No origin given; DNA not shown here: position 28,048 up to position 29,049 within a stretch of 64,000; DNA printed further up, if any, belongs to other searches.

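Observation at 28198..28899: Standalone fossil sigma-54-activator AAA+ core lacking Walker A/B, GAFTGA and sensor-II arginine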

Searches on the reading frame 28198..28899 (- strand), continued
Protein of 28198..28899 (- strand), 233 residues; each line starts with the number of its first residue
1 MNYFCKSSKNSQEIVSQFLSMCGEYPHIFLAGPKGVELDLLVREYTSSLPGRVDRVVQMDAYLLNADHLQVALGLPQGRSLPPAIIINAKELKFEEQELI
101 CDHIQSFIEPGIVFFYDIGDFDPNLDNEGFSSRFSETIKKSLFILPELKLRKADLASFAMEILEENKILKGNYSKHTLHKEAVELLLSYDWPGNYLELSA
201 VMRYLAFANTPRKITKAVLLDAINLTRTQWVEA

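Call 26: find_encoding_contigs(protein=P0005, flank=8000, max_places=2)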
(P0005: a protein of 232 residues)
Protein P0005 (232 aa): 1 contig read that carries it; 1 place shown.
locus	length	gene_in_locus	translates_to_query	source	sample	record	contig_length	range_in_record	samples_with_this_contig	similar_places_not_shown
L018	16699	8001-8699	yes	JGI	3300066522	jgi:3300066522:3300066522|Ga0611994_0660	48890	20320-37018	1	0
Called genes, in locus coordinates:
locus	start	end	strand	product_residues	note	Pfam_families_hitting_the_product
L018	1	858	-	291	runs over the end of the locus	PF16881:LIAS_N (weak), PF04055:Radical_SAM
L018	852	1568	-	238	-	PF21948:LplA-B_cat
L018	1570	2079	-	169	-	PF04306:DUF456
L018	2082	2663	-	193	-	-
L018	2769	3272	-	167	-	PF13398:Peptidase_M50B, PF02163:Peptidase_M50 (weak)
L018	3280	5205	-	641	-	PF13292:DXP_synthase_N, PF00456:Transketolase_N (faint), PF02775:TPP_enzyme_C (weak), PF02779:Transket_pyr, PF02780:Transketolase_C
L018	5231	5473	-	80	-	PF02609:Exonuc_VII_S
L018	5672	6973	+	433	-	PF16491:Peptidase_M48_N, PF01435:Peptidase_M48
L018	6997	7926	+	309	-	PF03372:Exo_endo_phos, PF19580:Exo_endo_phos_3 (weak)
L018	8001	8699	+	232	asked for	PF25601:AAA_lid_14 (weak)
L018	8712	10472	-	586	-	PF03553:Na_H_antiporter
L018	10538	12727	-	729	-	PF23139:OB_YrrC, PF14520:HHH_5 (weak), PF14490:HHH_RecD2, PF13086:AAA_11 (weak), PF13245:AAA_19, PF13604:AAA_30, PF18335:SH3_13, PF13538:UvrD_C_2, +1 more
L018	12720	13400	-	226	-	PF00702:Hydrolase, PF12710:HAD (weak), PF13419:HAD_2, PF13242:Hydrolase_like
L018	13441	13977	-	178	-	-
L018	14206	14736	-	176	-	PF00156:Pribosyltran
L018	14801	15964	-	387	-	PF00278:Orn_DAP_Arg_deC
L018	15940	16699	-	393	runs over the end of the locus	PF03435:Sacchrp_dh_NADP, PF16653:Sacchrp_dh_C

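Call 27: find_encoding_contigs(protein=P0153, flank=8000, max_places=2)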
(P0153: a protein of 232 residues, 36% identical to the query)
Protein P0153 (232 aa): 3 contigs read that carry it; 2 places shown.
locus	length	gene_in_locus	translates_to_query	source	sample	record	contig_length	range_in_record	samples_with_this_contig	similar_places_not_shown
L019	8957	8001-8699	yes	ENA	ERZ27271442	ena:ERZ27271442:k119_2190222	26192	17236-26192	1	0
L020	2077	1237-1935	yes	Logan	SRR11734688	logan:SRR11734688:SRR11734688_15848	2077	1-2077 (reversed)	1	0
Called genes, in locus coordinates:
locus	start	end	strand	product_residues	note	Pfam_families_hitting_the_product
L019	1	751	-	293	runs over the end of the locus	PF16881:LIAS_N (weak), PF04055:Radical_SAM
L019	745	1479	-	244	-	PF21948:LplA-B_cat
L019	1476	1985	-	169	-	PF04306:DUF456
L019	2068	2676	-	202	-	-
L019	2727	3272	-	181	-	PF02163:Peptidase_M50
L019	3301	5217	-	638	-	PF13292:DXP_synthase_N, PF02775:TPP_enzyme_C (weak), PF02779:Transket_pyr, PF02780:Transketolase_C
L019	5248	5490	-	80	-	PF02609:Exonuc_VII_S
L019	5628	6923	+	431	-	PF16491:Peptidase_M48_N, PF01435:Peptidase_M48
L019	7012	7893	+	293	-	PF03372:Exo_endo_phos, PF19580:Exo_endo_phos_3 (weak)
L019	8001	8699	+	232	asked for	PF25601:AAA_lid_14 (weak)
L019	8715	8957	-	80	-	?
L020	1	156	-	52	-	?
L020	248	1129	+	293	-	PF03372:Exo_endo_phos, PF19580:Exo_endo_phos_3 (weak)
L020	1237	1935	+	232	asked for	PF25601:AAA_lid_14 (weak)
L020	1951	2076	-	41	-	?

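Call 28: find_encoding_contigs(protein=P0006, flank=8000, max_places=2)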
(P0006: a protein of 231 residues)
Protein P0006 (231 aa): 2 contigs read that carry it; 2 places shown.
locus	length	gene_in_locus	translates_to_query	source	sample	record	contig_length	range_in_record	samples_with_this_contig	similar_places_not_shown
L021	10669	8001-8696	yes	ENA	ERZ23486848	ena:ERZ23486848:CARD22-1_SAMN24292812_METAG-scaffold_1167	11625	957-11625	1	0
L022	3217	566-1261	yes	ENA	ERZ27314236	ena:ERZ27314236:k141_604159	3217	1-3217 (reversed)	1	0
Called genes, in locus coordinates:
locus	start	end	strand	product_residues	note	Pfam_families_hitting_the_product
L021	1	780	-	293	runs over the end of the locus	PF16881:LIAS_N (weak), PF04055:Radical_SAM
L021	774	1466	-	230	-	PF21948:LplA-B_cat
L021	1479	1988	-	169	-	PF04306:DUF456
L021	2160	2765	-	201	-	-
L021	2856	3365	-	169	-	PF13398:Peptidase_M50B (faint)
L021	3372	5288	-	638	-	PF13292:DXP_synthase_N, PF02775:TPP_enzyme_C (weak), PF02779:Transket_pyr, PF02780:Transketolase_C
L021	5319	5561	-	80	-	PF02609:Exonuc_VII_S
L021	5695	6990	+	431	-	PF16491:Peptidase_M48_N, PF01435:Peptidase_M48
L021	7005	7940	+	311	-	PF03372:Exo_endo_phos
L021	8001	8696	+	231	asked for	PF25601:AAA_lid_14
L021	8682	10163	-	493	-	PF13086:AAA_11 (weak), PF13245:AAA_19, PF13604:AAA_30, PF01443:Viral_helicase1 (faint), PF09848:SLFN-g3_helicase (faint), PF18335:SH3_13, PF13538:UvrD_C_2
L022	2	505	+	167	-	?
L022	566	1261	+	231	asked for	PF25601:AAA_lid_14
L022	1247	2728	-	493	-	PF13086:AAA_11 (weak), PF13245:AAA_19, PF13604:AAA_30, PF01443:Viral_helicase1 (faint), PF09848:SLFN-g3_helicase (faint), PF18335:SH3_13, PF13538:UvrD_C_2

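Call 29: find_encoding_contigs(protein=P0158, flank=8000, max_places=2)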
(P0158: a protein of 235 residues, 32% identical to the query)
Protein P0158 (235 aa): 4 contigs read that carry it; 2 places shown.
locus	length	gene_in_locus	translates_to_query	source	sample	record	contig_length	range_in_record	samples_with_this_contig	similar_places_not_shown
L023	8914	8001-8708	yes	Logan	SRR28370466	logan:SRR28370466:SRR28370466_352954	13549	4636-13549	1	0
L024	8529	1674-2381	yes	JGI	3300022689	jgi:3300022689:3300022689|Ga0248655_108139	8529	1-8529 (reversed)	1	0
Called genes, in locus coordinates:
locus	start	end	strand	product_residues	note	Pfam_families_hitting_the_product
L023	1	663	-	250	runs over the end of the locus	PF21948:LplA-B_cat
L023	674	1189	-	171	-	PF04306:DUF456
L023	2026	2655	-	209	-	-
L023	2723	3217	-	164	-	-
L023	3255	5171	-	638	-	PF13292:DXP_synthase_N, PF00456:Transketolase_N (faint), PF02775:TPP_enzyme_C (weak), PF02779:Transket_pyr, PF02780:Transketolase_C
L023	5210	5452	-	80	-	PF02609:Exonuc_VII_S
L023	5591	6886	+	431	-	PF16491:Peptidase_M48_N, PF01435:Peptidase_M48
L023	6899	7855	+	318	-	PF03372:Exo_endo_phos, PF19580:Exo_endo_phos_3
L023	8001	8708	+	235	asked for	PF25601:AAA_lid_14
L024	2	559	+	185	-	?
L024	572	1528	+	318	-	PF03372:Exo_endo_phos, PF19580:Exo_endo_phos_3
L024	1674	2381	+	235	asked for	PF25601:AAA_lid_14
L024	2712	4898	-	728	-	PF23139:OB_YrrC, PF14520:HHH_5 (faint), PF14490:HHH_RecD2, PF13086:AAA_11 (weak), PF13245:AAA_19, PF13604:AAA_30, PF18335:SH3_13, PF13538:UvrD_C_2, +1 more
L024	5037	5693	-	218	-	PF00702:Hydrolase, PF12710:HAD (weak), PF13419:HAD_2, PF13242:Hydrolase_like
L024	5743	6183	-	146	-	-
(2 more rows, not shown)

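Call 31: search_protein_families(library=ncbifam, proteins=[P0008, P0010, P0011, P0016], max_evalue=0.001)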
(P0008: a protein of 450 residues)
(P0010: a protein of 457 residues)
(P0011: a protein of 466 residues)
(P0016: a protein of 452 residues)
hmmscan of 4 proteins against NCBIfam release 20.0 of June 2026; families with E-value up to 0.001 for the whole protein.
P0008 (450 aa): 78 families (the best 25 are shown)
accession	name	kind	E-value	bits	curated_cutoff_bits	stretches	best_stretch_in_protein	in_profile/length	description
TIGR01818.1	ntrC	equivalog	6.4e-23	81.3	558.6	2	5-124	1-120/463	nitrogen regulation protein NR(I)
NF051870.1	NAssimRespRegNtrX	equivalog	8e-22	77.7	600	2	4-223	3-209/452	nitrogen assimilation response regulator NtrX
NF011695.0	PRK15115.1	equivalog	1.4e-19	70.2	763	2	2-116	6-120/445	two-component system response regulator GlrR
NF041946.1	LuxO_transreg_Vib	equivalog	4.3e-19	68.6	800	2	296-378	302-383/463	quorum-sensing sigma-54 dependent transcriptional regulator LuxO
NF008469.0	PRK11361.1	equivalog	7e-19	67.8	714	2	296-389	312-404/461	acetoacetate metabolism transcriptional regulator AtoC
NF007689.0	PRK10365.1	equivalog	1.3e-18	67.1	760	2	5-115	8-118/441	sigma-54-dependent response regulator transcription factor ZraR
NF007969.0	PRK10693.1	equivalog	2.1e-16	59.9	329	1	3-113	8-118/337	two-component system response regulator RssB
NF053512.1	nitric_RR_NosR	exception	3.2e-16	59.4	400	1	5-119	1-116/422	response regulator c-di-GMP phosphodiesterase, NosR family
TIGR02915.1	PEP_resp_reg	equivalog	1e-15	57.6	502.6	2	296-371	308-382/445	PEP-CTERM-box response regulator transcription factor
NF008176.1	PRK10923.1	equivalog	2.1e-15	56.3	620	2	5-118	6-119/469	nitrogen regulation protein NR(I)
NF046022.1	RespRegCpdRBruc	equivalog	6.4e-14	52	180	1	4-118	3-117/120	cell cycle two-component system response regulator CpdR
NF006900.1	PRK09390.1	equivalog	7.6e-14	51.7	255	1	4-122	6-124/203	response regulator FixJ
NF049963.1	RespRegFlgRCampy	domain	1.1e-13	50.8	750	2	31-117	30-112/429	fla regulon two-component system response regulator FlgR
NF045991.1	RespRegCtrARhodob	equivalog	6.2e-13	49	350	1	4-118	2-116/224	response regulator transcription factor CtrA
NF047793.1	ResRegPgtA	equivalog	1.2e-12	47.4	650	1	3-116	6-119/414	two-component system response regulator PgtA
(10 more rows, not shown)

P0010 (457 aa): 86 families (the best 25 are shown)
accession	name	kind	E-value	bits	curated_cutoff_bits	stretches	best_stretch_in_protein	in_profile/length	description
NF008469.0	PRK11361.1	equivalog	5.6e-23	81.3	714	2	298-406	310-421/461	acetoacetate metabolism transcriptional regulator AtoC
TIGR01818.1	ntrC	equivalog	5.1e-21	75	558.6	2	5-133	1-129/463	nitrogen regulation protein NR(I)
NF053512.1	nitric_RR_NosR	exception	2.5e-19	69.6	400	1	5-116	1-113/422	response regulator c-di-GMP phosphodiesterase, NosR family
NF051870.1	NAssimRespRegNtrX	equivalog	3.9e-19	68.9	600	2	3-119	2-120/452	nitrogen assimilation response regulator NtrX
NF007689.0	PRK10365.1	equivalog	1.5e-18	66.9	760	2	4-113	7-116/441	sigma-54-dependent response regulator transcription factor ZraR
NF011695.0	PRK15115.1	equivalog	1.5e-16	60.3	763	1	3-117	7-121/445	two-component system response regulator GlrR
NF007969.0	PRK10693.1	equivalog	7.1e-15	54.8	329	1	3-106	8-111/337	two-component system response regulator RssB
NF006900.1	PRK09390.1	equivalog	1e-13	51.3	255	1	3-121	5-123/203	response regulator FixJ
NF008176.1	PRK10923.1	equivalog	1.3e-13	50.3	620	1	4-124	5-125/469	nitrogen regulation protein NR(I)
NF047793.1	ResRegPgtA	equivalog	2.2e-13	49.9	650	1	3-116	6-119/414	two-component system response regulator PgtA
NF049963.1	RespRegFlgRCampy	domain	3.6e-13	49.2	750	2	8-118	6-113/429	fla regulon two-component system response regulator FlgR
TIGR02915.1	PEP_resp_reg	equivalog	1.6e-12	47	502.6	1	298-376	306-383/445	PEP-CTERM-box response regulator transcription factor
NF041946.1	LuxO_transreg_Vib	equivalog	2.9e-12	46.1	800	2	9-110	3-104/463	quorum-sensing sigma-54 dependent transcriptional regulator LuxO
NF007135.0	PRK09581.1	equivalog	3.1e-12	46.1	474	1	1-116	1-118/457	PleD family two-component system response regulator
TIGR02154.1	PhoB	equivalog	3.9e-12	45.9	296.2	1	1-134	1-136/226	phosphate regulon transcriptional regulator PhoB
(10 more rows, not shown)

P0011 (466 aa): 91 families (the best 25 are shown)
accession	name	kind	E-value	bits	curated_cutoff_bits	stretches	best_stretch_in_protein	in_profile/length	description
TIGR01818.1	ntrC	equivalog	2.3e-25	89.3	558.6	2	1-111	4-114/463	nitrogen regulation protein NR(I)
NF008469.0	PRK11361.1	equivalog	2.6e-24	85.7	714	2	1-108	10-117/461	acetoacetate metabolism transcriptional regulator AtoC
NF053512.1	nitric_RR_NosR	exception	3.2e-22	79.1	400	1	1-109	4-113/422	response regulator c-di-GMP phosphodiesterase, NosR family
NF041946.1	LuxO_transreg_Vib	equivalog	9.4e-22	77.4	800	2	2-102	3-103/463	quorum-sensing sigma-54 dependent transcriptional regulator LuxO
NF051870.1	NAssimRespRegNtrX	equivalog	5.8e-21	74.9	600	2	1-110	7-118/452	nitrogen assimilation response regulator NtrX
NF007689.0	PRK10365.1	equivalog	9.6e-20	70.8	760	2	301-383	306-387/441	sigma-54-dependent response regulator transcription factor ZraR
NF008176.1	PRK10923.1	equivalog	5.1e-18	64.9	620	2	2-110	10-118/469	nitrogen regulation protein NR(I)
NF011695.0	PRK15115.1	equivalog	2e-17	63.1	763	1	2-107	13-118/445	two-component system response regulator GlrR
NF006900.1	PRK09390.1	equivalog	7.5e-16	58.3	255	1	1-112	10-121/203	response regulator FixJ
TIGR02915.1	PEP_resp_reg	equivalog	3.4e-15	55.8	502.6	2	298-380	303-384/445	PEP-CTERM-box response regulator transcription factor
NF007969.0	PRK10693.1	equivalog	3.7e-15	55.8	329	1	2-99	14-111/337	two-component system response regulator RssB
NF049963.1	RespRegFlgRCampy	domain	8.1e-15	54.6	750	2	29-109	32-111/429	fla regulon two-component system response regulator FlgR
NF047793.1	ResRegPgtA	equivalog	7.7e-14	51.3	650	1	1-108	11-118/414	two-component system response regulator PgtA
NF012023.0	PRK15479.1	equivalog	8.7e-14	51.6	337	1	2-108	7-113/224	transcriptional regulator TctD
NF040689.1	MtrAB_MtrA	equivalog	9e-14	51.3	300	1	1-109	4-111/219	MtrAB system response regulator MtrA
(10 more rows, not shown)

P0016 (452 aa): 93 families (the best 25 are shown)
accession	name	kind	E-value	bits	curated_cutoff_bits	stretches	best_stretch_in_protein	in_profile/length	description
NF051870.1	NAssimRespRegNtrX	equivalog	3.8e-29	101.9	600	2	4-231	3-215/452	nitrogen assimilation response regulator NtrX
TIGR01818.1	ntrC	equivalog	5.9e-25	88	558.6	2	5-128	1-124/463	nitrogen regulation protein NR(I)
NF011695.0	PRK15115.1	equivalog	9.9e-22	77.3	763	2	3-119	7-123/445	two-component system response regulator GlrR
NF007689.0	PRK10365.1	equivalog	5.8e-21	74.8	760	2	5-116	8-119/441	sigma-54-dependent response regulator transcription factor ZraR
NF053512.1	nitric_RR_NosR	exception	4.8e-19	68.7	400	1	5-119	1-116/422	response regulator c-di-GMP phosphodiesterase, NosR family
NF008469.0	PRK11361.1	equivalog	2.2e-18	66.2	714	2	3-128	5-130/461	acetoacetate metabolism transcriptional regulator AtoC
NF047793.1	ResRegPgtA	equivalog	3.7e-18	65.6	650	1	4-362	7-335/414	two-component system response regulator PgtA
NF041946.1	LuxO_transreg_Vib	equivalog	3.9e-17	62.2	800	2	303-388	300-384/463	quorum-sensing sigma-54 dependent transcriptional regulator LuxO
NF049963.1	RespRegFlgRCampy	domain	4.7e-17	62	750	2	34-124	33-118/429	fla regulon two-component system response regulator FlgR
TIGR02915.1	PEP_resp_reg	equivalog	8.4e-17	61.1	502.6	1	298-432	301-431/445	PEP-CTERM-box response regulator transcription factor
TIGR01387.1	cztR_silR_copR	subfamily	1.3e-16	60.9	279.2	1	5-118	1-114/218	heavy metal response regulator transcription factor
NF007969.0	PRK10693.1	equivalog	1.5e-16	60.4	329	1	4-145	9-151/337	two-component system response regulator RssB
NF051850.1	RespRegRprY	equivalog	2.2e-16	60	370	1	4-114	6-116/234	response regulator transcription factor RprY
NF041552.1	TF_PrdR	equivalog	1.1e-15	57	795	1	303-416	434-549/577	sigma-54 dependent transcriptional regulator PrdR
NF006900.1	PRK09390.1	equivalog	4.8e-14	52.4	255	1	3-126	5-128/203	response regulator FixJ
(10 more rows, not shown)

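Call 37: find_encoding_contigs(protein=P0157, flank=6000, max_places=1)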
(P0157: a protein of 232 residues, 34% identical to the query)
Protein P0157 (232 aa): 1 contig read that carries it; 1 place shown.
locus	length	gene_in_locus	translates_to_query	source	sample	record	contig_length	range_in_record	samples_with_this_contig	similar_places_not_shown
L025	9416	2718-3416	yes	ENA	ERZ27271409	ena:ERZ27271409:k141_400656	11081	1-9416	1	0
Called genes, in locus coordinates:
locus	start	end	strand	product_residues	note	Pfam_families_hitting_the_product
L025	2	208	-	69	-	?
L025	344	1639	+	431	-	PF16491:Peptidase_M48_N, PF01435:Peptidase_M48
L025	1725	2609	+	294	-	PF03372:Exo_endo_phos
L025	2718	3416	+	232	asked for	PF25601:AAA_lid_14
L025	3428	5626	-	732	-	PF23139:OB_YrrC, PF14520:HHH_5 (weak), PF14490:HHH_RecD2, PF01443:Viral_helicase1 (faint), PF13245:AAA_19, PF13604:AAA_30, PF18335:SH3_13, PF13538:UvrD_C_2, +1 more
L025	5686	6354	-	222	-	PF00702:Hydrolase, PF12710:HAD, PF13419:HAD_2, PF13242:Hydrolase_like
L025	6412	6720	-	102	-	-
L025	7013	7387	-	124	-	PF03733:YccF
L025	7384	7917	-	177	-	PF00156:Pribosyltran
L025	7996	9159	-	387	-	PF00278:Orn_DAP_Arg_deC (weak)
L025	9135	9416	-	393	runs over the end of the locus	PF03435:Sacchrp_dh_NADP, PF16653:Sacchrp_dh_C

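Call 38: find_encoding_contigs(protein=P0156, flank=6000, max_places=1)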
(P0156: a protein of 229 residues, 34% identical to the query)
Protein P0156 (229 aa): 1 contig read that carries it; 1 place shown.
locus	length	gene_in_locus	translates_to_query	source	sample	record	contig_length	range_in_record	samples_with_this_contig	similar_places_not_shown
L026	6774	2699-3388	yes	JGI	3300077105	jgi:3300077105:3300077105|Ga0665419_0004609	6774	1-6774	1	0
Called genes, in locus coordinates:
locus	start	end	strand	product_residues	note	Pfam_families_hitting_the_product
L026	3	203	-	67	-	?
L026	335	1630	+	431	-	PF16491:Peptidase_M48_N, PF01435:Peptidase_M48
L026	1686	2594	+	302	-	PF03372:Exo_endo_phos, PF19580:Exo_endo_phos_3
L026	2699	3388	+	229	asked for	PF25601:AAA_lid_14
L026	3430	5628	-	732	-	PF23139:OB_YrrC, PF14520:HHH_5 (weak), PF14490:HHH_RecD2, PF09848:SLFN-g3_helicase (weak), PF13245:AAA_19, PF13604:AAA_30, PF18335:SH3_13, PF13538:UvrD_C_2, +4 more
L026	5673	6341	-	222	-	PF00702:Hydrolase, PF12710:HAD (weak), PF13419:HAD_2, PF13242:Hydrolase_like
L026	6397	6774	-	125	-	?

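Call 39: find_encoding_contigs(protein=P0155, flank=6000, max_places=1)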
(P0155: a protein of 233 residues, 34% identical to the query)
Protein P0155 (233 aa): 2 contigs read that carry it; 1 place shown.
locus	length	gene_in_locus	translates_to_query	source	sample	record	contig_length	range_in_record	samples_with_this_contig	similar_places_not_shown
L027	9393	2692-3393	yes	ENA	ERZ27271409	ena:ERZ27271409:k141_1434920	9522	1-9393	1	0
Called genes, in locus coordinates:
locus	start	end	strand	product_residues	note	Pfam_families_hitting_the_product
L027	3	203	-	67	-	?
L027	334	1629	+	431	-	PF16491:Peptidase_M48_N, PF01435:Peptidase_M48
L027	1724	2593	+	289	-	PF03372:Exo_endo_phos, PF19580:Exo_endo_phos_3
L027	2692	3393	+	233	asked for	PF25601:AAA_lid_14 (weak)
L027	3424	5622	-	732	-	PF23139:OB_YrrC, PF14520:HHH_5 (weak), PF14490:HHH_RecD2, PF01443:Viral_helicase1 (faint), PF13245:AAA_19, PF13604:AAA_30, PF18335:SH3_13, PF13538:UvrD_C_2, +1 more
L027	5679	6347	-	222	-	PF00702:Hydrolase, PF12710:HAD, PF13419:HAD_2, PF13242:Hydrolase_like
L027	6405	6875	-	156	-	-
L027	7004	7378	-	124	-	PF03733:YccF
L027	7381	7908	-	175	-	PF00156:Pribosyltran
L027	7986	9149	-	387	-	PF00278:Orn_DAP_Arg_deC (weak)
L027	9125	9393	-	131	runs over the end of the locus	?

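Call 49: predict_structure(alignment_id=A3)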
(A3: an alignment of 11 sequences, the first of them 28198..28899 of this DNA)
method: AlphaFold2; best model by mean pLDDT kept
length: 233 residues; sequences in the alignment: 11
mean_pLDDT: 82.3   pTM: 0.76
mean pLDDT of the five models: 82.3, 81.0, 80.2, 79.8, 79.1
residues with pLDDT >= 90: 53; 70-90: 155; 50-70: 20; < 50: 5
segments of 3 or more residues with pLDDT < 50: 230-233
pLDDT, mean of each block of 10 residues (from residue 1): 70 90 92 78 87 78 77 68 89 86 81 88 72 88 87 84 82 80 91 83 86 90 79 39
secondary structure, 60 per line:
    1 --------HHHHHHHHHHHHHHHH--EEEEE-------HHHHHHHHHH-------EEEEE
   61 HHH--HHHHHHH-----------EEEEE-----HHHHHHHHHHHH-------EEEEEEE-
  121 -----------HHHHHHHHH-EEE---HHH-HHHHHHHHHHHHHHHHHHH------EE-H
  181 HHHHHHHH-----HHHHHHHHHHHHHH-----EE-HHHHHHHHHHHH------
elements in order: H9-24 E27-31 H39-48 E56-60 H66-72 E84-88 H94-105 E113-119 H132-140 E142-144 H152-170 H180-188 H194-207 H216-227

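Call 58: find_homologous_proteins(query=A4, max_evalue=1e-30)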
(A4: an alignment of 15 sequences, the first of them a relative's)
Query A4 (15 sequences) (457 aa, profile of the alignment): 405 proteins with E <= 1e-30 among 8000 candidates; the best 120 are listed.
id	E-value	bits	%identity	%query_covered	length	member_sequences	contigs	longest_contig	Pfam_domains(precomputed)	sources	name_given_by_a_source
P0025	1.9e-167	576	39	98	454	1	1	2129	PF25601.2,PF00072.31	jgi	-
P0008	5.9e-160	551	41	99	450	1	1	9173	PF25601.2,PF00072.31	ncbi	-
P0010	1.1e-159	550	100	100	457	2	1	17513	PF25601.2,PF00072.31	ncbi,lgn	-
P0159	4.3e-159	548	38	100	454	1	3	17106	PF25601.2,PF00072.31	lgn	-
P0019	9.6e-159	547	40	99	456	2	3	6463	PF25601.2,PF00072.31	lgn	-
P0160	1.2e-157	544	40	99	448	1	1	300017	PF25601.2,PF00072.31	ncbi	ncbi:MAG: response regulator [Opitutales bacterium]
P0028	3.1e-157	542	33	98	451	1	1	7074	PF00072.31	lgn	-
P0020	7.3e-157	541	37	98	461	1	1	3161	PF25601.2,PF00072.31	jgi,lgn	jgi:CheY-like chemotaxis protein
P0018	2.4e-156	539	35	98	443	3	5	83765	PF25601.2,PF00072.31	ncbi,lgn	-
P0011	1.2e-155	537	34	97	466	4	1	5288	PF25601.2,PF00072.31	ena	-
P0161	9.0e-155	534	40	98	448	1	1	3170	PF25601.2,PF00072.31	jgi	jgi:DNA-binding NtrC family response regulator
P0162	2.8e-154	533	39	98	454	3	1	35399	PF25601.2,PF00072.31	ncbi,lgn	-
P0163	2.0e-152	527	38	98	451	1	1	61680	PF25601.2,PF00072.31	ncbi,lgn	-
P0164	7.0e-152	525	35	98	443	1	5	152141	PF25601.2,PF00072.31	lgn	-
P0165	5.8e-149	515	81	100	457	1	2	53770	PF25601.2,PF00072.31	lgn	-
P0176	8.3e-142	492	43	98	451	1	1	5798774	PF25601.2,PF00072.31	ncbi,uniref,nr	ncbi:sigma-54-dependent transcriptional regulator [Rubellicoccus peritrichatus]|uniref:Response regu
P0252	7.8e-116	406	37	98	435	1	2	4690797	PF25601.2,PF00072.31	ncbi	ncbi:response regulator [Coraliomargarita sp. W4R53]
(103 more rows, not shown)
